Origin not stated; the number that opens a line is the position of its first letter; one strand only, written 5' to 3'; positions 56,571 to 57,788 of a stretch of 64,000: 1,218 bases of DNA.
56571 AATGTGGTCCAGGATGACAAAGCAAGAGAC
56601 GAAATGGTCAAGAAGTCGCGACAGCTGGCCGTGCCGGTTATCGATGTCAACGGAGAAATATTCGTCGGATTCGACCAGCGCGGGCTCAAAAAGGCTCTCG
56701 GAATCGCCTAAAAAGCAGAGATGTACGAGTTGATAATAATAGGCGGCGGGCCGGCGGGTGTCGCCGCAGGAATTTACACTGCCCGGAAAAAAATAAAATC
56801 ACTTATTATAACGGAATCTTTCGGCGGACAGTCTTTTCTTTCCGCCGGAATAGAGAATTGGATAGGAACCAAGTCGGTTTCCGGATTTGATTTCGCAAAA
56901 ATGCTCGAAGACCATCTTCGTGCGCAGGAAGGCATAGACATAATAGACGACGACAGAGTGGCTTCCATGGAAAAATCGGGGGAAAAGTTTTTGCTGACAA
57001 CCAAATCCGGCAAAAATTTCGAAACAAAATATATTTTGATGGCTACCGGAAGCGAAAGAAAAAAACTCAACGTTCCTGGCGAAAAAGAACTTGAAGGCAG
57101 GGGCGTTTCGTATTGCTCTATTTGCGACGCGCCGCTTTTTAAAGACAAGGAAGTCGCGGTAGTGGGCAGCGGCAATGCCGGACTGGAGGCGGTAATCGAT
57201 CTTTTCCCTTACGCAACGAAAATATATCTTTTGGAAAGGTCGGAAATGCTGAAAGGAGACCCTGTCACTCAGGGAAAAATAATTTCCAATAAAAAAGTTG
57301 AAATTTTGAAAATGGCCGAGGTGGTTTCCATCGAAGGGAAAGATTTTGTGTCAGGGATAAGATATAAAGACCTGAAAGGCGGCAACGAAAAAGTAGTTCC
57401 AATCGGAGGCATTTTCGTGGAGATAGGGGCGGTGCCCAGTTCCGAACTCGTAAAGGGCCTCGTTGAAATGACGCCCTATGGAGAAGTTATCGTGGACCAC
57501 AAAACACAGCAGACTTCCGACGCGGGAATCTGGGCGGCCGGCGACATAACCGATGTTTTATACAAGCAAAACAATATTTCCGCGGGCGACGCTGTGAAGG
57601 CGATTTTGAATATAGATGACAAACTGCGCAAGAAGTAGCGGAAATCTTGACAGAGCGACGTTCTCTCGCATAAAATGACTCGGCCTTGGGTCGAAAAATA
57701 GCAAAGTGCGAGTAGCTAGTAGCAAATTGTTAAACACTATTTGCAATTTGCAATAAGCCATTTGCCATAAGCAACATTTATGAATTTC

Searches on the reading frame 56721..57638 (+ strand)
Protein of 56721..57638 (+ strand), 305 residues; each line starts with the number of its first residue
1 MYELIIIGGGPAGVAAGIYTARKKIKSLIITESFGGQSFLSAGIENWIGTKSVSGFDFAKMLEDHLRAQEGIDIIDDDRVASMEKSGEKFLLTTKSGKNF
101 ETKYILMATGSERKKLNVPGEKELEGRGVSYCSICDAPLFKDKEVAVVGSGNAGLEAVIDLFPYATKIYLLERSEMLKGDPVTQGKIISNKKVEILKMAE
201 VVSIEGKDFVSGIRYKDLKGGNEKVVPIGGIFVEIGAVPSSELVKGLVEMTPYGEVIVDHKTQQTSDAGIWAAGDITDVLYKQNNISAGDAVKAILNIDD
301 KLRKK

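Call 47: search_protein_families(library=pfam, proteins=[window:56721-57638:+], max_evalue=0.00001)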
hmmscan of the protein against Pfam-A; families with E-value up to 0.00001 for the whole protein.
window:56721-57638:+ (305 aa): 6 families
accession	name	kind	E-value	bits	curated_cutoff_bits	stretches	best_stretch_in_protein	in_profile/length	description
PF07992.20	Pyr_redox_2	-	2.5e-41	142.4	26.1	1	3-280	2-280/291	Pyridine nucleotide-disulphide oxidoreductase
PF13738.12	Pyr_redox_3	-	3.4e-21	76.2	30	1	68-274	92-305/305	Pyridine nucleotide-disulphide oxidoreductase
PF00070.33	Pyr_redox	-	6.3e-10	39.9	22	0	145-216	2-80/82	Pyridine nucleotide-disulphide oxidoreductase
PF01134.28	GIDA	-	6.9e-08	32.4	22.1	0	4-34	2-32/391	Glucose inhibited division protein A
PF03486.20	HI0933_like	-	7.2e-08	32.6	50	0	3-32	2-31/244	HI0933-like protein Rossmann domain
PF00890.30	FAD_binding_2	-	9.1e-07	28.8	20.4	0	4-66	2-68/414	FAD binding domain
